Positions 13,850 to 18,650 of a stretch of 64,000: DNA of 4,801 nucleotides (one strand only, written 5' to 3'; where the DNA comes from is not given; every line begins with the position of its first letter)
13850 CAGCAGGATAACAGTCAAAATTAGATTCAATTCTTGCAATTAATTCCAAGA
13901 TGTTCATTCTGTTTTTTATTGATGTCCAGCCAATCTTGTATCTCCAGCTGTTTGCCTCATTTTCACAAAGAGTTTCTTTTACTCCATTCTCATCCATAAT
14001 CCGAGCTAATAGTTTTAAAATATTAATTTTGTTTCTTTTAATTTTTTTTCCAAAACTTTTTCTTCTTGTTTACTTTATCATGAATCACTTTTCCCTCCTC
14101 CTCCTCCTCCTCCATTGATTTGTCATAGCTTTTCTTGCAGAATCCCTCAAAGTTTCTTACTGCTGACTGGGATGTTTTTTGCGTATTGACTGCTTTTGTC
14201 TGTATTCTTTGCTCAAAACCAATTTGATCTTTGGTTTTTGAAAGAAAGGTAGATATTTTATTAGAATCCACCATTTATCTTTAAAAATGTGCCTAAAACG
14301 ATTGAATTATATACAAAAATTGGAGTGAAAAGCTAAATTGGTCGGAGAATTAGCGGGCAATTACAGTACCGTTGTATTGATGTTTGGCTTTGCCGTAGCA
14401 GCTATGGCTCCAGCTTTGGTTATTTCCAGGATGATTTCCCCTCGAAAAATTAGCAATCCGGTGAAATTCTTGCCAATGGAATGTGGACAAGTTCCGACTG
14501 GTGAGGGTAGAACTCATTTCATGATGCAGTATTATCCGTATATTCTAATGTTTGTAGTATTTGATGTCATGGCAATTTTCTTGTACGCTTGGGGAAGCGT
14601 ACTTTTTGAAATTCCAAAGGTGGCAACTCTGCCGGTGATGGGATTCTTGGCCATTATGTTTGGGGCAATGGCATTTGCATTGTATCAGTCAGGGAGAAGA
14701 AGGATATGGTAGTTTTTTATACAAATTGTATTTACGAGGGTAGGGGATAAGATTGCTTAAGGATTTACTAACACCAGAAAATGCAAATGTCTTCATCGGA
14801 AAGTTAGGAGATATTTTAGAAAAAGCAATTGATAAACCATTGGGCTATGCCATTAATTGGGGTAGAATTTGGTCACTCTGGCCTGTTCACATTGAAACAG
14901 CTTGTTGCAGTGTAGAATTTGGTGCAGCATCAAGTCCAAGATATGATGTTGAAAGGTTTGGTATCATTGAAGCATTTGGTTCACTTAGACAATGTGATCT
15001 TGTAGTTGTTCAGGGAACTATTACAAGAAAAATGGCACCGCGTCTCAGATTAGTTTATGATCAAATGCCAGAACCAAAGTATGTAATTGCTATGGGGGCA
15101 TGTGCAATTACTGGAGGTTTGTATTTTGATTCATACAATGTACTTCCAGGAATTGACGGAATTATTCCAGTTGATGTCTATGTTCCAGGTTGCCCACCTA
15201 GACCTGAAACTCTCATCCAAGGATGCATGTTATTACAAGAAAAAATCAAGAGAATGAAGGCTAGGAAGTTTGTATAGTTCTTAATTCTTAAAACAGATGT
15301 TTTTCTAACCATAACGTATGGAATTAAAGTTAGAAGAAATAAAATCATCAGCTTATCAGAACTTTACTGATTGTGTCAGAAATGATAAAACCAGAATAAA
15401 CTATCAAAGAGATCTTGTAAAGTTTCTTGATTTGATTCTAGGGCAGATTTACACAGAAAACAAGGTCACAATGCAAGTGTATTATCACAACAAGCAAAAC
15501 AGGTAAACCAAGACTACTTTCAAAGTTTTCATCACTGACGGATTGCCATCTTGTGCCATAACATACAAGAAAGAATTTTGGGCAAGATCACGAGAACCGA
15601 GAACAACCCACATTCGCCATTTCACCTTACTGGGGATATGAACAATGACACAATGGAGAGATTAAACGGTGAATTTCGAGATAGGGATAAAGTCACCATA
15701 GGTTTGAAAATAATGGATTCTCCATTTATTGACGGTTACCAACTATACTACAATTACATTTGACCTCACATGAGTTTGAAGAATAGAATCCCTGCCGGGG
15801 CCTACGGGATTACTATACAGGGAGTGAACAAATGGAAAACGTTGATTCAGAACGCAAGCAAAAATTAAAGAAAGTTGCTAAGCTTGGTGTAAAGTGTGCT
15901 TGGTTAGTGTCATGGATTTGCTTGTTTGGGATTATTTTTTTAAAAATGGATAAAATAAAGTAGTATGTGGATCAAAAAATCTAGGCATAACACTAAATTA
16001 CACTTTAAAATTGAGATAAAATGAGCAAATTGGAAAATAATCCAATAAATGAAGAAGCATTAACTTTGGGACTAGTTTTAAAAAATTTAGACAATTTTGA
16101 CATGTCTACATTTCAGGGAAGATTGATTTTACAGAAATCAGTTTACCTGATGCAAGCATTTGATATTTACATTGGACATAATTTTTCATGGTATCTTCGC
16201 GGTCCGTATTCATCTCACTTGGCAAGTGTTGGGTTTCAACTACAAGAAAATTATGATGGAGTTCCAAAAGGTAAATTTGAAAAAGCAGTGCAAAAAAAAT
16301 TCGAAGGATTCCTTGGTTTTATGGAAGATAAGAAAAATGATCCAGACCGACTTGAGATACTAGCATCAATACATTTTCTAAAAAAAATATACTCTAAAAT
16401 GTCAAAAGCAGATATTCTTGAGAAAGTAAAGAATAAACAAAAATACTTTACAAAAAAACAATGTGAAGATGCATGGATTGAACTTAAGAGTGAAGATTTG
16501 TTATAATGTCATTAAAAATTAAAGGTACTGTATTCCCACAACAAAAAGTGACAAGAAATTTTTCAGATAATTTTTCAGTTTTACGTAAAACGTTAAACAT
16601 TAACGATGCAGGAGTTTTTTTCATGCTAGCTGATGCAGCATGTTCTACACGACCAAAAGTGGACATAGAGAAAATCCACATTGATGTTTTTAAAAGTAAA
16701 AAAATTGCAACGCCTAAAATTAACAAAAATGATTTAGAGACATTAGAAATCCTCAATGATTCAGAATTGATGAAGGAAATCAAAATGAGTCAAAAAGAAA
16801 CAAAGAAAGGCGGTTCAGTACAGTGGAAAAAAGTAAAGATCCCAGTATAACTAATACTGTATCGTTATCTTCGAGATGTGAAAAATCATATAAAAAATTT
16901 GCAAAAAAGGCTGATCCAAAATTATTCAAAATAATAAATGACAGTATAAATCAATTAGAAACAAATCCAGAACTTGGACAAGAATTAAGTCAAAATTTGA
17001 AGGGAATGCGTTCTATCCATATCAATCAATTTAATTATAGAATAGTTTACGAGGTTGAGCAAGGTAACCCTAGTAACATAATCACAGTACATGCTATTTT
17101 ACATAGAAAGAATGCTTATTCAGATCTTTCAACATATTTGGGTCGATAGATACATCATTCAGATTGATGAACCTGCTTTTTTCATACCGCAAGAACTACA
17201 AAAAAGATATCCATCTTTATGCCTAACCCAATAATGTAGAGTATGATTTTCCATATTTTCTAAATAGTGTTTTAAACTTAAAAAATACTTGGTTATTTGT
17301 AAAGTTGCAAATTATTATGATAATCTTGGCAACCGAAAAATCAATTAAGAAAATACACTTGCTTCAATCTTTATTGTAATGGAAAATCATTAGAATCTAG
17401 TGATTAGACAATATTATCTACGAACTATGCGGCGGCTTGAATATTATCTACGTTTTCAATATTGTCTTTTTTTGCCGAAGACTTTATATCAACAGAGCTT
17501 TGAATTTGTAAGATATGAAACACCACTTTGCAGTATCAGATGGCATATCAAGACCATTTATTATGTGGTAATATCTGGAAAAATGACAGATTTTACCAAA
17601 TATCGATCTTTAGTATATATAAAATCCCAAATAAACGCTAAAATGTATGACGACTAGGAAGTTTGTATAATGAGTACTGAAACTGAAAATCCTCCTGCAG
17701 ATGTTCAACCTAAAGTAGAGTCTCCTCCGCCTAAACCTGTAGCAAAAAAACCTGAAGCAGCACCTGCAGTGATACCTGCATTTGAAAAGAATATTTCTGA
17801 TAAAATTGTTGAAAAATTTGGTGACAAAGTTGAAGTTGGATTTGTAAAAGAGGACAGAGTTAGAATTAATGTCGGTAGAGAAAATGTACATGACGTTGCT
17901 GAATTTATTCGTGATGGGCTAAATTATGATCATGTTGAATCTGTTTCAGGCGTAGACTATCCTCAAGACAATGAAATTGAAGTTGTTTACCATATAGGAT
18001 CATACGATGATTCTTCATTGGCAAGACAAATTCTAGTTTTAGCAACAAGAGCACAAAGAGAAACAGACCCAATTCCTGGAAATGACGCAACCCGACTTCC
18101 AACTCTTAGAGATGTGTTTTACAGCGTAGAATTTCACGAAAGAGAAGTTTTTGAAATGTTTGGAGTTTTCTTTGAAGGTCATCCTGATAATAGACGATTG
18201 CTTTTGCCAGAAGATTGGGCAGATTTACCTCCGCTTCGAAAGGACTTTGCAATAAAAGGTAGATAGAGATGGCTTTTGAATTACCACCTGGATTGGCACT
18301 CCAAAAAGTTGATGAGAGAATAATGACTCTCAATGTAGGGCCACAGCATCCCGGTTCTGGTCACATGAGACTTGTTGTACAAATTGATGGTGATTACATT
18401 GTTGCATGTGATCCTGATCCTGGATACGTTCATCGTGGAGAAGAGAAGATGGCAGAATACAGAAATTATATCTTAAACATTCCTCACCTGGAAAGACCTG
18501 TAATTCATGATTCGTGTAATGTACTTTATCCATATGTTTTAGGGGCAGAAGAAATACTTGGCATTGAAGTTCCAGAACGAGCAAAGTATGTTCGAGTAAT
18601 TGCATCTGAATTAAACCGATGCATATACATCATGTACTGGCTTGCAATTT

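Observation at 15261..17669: Integrative element inside the respiratory complex I operon, using the nuoB stop/nuoC start junction as its att site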

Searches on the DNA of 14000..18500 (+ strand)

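Call 70: search_rna_families(source=window, start=14000, end=18500, threshold=evalue, max_evalue=1)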
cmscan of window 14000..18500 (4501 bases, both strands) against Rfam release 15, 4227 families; matches with E-value up to 1: 2.
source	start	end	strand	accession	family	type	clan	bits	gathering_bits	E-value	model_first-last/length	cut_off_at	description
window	15366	15387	+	RF01114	TMV_UPD-PK1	Cis-reg;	-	22.1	33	0.43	1-22/22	no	Pseudoknot of upstream pseudoknot domain (UPD) of the 3'UTR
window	18109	18172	+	RF03824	MIR5285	Gene; miRNA;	-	21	88.5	0.57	1-63/63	no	MIR5285 microRNA precursor family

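Call 85: search_dna_similar(query=window:15277-17653:+, collection=plasmids, mode=distant, max_rows=8)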
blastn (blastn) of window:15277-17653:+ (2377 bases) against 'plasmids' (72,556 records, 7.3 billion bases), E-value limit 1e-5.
No match.
